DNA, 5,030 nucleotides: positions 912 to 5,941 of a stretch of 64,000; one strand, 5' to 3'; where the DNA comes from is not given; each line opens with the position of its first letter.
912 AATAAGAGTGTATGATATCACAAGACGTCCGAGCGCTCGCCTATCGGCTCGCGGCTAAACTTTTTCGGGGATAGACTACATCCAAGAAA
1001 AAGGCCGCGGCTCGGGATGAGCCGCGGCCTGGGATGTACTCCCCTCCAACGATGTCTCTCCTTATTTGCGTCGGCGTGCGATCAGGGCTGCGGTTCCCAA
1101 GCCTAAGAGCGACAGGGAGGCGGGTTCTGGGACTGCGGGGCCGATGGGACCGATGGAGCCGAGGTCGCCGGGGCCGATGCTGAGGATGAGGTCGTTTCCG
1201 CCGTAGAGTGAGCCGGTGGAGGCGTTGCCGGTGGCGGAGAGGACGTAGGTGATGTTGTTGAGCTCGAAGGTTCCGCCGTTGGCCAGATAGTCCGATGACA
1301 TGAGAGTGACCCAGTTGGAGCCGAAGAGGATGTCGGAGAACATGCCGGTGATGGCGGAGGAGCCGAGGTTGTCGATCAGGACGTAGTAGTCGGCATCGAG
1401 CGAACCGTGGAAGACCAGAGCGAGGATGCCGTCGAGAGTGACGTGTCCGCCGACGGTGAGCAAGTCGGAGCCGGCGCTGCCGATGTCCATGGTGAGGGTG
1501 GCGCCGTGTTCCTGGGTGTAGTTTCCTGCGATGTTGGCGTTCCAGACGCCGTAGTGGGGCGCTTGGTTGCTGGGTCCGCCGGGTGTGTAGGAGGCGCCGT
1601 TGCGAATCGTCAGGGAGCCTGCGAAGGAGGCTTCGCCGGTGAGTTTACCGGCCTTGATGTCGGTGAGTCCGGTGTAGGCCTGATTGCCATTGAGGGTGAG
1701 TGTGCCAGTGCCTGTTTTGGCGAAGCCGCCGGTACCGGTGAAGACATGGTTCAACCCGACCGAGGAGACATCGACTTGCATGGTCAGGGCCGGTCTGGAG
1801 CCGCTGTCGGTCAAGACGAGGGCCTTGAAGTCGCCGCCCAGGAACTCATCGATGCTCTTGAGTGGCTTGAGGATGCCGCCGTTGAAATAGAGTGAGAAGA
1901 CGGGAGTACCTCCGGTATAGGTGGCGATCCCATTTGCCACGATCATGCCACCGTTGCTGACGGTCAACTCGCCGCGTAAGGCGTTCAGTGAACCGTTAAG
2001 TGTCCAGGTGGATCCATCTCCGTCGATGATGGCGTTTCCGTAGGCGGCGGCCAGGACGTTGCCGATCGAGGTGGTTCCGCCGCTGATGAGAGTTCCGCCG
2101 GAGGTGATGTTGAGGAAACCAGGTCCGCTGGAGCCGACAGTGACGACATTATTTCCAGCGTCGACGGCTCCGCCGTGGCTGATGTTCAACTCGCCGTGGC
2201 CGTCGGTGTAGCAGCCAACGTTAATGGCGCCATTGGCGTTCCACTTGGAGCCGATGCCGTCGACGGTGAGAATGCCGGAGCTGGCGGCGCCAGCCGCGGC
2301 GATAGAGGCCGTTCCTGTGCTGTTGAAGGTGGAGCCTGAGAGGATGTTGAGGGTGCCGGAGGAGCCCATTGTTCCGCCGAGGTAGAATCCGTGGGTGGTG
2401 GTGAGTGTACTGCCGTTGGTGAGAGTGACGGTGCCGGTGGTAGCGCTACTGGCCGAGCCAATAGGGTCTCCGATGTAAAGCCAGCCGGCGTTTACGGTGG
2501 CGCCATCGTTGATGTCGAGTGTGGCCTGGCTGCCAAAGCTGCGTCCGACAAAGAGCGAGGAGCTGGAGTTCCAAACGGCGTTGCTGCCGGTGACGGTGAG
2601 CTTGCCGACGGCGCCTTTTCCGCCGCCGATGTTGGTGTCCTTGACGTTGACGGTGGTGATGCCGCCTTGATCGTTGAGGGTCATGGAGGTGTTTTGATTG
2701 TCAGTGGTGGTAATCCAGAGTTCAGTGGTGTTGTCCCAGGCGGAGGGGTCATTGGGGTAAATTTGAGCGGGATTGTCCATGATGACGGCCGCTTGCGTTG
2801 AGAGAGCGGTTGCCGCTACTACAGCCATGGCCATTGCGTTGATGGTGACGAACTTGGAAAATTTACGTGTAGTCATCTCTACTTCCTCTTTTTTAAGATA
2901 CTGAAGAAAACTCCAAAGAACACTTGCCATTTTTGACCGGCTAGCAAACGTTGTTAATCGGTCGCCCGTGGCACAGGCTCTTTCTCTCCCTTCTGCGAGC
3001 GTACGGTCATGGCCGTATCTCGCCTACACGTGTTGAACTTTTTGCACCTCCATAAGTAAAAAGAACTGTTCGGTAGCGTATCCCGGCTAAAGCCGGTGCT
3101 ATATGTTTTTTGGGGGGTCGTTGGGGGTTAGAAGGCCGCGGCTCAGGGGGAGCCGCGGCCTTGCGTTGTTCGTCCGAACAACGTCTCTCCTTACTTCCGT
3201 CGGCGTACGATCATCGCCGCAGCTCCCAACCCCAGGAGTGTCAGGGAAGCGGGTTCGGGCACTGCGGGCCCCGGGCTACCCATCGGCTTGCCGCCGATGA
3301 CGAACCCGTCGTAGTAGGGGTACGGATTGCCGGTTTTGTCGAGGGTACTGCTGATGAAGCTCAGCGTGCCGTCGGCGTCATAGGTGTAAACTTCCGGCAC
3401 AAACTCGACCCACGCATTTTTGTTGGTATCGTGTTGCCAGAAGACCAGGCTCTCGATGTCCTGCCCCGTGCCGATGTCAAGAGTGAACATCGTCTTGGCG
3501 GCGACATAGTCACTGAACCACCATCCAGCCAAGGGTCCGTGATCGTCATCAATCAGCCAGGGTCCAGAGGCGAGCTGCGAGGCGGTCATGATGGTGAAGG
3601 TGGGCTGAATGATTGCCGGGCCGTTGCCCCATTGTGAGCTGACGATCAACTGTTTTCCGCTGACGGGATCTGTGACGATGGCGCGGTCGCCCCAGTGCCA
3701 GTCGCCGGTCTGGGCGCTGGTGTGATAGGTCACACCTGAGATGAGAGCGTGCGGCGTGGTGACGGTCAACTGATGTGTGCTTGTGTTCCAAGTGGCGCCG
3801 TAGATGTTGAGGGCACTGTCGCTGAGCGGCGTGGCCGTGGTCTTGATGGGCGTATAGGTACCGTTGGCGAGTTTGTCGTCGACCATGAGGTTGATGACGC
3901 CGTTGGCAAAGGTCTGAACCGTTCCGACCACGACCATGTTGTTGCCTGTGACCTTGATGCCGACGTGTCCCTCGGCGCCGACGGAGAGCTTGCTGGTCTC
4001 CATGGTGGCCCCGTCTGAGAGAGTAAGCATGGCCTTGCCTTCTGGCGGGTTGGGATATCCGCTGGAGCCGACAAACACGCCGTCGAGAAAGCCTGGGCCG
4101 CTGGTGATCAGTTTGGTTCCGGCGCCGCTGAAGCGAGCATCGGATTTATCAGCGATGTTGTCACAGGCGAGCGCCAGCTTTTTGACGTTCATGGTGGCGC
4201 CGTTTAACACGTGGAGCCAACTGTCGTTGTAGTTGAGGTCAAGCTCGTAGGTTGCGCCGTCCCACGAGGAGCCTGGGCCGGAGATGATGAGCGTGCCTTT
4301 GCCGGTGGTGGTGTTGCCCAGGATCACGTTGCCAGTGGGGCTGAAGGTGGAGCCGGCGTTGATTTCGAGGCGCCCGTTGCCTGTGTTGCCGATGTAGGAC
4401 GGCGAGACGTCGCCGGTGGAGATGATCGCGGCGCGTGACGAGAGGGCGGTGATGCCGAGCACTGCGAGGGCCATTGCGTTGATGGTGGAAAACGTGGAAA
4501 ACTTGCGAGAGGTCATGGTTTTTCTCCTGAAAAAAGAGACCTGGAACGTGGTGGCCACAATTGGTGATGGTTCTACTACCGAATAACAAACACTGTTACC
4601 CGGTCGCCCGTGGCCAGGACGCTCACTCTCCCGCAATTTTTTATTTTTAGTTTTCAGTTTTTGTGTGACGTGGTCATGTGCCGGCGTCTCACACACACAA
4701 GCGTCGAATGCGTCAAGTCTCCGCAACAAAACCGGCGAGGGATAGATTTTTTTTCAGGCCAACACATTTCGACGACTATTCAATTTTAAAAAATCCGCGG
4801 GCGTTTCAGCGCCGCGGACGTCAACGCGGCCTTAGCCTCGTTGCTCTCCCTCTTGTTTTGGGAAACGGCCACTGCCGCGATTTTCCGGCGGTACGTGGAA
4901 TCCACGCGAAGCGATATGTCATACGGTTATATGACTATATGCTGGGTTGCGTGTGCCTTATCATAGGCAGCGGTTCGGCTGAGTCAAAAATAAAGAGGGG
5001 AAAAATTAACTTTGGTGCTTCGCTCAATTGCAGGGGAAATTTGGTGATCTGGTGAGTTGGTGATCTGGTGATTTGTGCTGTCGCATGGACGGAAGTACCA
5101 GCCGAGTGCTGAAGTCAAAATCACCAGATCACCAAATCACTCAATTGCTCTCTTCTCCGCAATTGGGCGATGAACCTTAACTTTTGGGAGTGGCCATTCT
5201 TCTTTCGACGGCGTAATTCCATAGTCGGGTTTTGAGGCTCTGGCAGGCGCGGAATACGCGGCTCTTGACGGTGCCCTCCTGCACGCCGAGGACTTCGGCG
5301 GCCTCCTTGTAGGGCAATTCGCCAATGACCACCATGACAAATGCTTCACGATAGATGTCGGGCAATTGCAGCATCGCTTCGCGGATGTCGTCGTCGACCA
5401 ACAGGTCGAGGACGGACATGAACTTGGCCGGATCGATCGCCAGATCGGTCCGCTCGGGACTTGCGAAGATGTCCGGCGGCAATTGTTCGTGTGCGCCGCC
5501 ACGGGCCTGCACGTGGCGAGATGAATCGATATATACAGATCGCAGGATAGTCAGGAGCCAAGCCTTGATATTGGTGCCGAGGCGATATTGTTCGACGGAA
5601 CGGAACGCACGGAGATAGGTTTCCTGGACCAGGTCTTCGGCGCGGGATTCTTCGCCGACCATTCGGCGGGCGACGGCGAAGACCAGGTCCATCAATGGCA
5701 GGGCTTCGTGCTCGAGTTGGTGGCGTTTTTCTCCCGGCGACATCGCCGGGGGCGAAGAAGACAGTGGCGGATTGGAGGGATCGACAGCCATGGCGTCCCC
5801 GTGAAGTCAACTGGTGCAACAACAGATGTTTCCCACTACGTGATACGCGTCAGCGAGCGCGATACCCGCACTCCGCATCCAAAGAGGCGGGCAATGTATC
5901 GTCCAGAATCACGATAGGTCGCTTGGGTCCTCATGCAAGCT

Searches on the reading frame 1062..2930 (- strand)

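Call 88: search_protein_families(library=pfam, proteins=[window:1062-2930:-], max_evalue=0.001)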
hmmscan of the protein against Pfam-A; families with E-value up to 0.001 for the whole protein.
window:1062-2930:- (622 aa): 2 families
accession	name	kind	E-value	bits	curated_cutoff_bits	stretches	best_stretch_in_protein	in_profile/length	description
PF07589.16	PEP-CTERM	-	1.2e-06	28.8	20.7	1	599-621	1-24/24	PEP-CTERM motif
PF12951.13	PATR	-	3.3e-06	27.5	27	1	404-430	2-28/30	Passenger-associated-transport-repeat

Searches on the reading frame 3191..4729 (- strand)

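Call 46: search_protein_families(library=pfam, proteins=[window:3191-4729:-], max_evalue=0.01)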
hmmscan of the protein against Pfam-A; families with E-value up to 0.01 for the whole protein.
window:3191-4729:- (512 aa): 1 family
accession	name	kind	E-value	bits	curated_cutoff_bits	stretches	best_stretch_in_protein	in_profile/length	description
PF07589.16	PEP-CTERM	-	1.9e-06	28.2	20.7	1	489-511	1-23/24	PEP-CTERM motif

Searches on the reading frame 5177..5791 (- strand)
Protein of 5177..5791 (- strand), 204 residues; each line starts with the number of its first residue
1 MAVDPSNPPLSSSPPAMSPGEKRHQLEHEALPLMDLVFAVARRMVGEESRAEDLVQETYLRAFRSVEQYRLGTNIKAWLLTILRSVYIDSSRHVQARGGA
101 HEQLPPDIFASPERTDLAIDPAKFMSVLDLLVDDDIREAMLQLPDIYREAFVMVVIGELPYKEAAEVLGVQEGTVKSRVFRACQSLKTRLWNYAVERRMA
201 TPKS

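Call 46: search_protein_families(library=pfam, proteins=[window:5177-5791:-], max_evalue=0.01)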
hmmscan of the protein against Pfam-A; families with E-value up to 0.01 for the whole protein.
window:5177-5791:- (204 aa): 4 families
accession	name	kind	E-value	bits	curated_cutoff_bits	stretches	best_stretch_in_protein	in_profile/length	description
PF08281.18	Sigma70_r4_2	-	5.8e-17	61.5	25.7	1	135-186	3-54/54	Sigma-70, region 4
PF04542.20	Sigma70_r2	-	1.1e-15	57.6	24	1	35-93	7-67/71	Sigma-70 region 2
PF04545.22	Sigma70_r4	-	6.1e-09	35.7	24.1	1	139-187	1-49/50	Sigma-70, region 4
PF22029.2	PhyR_sigma2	-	0.0056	17.1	27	0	41-83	12-54/55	Sigma2 domain of PhyR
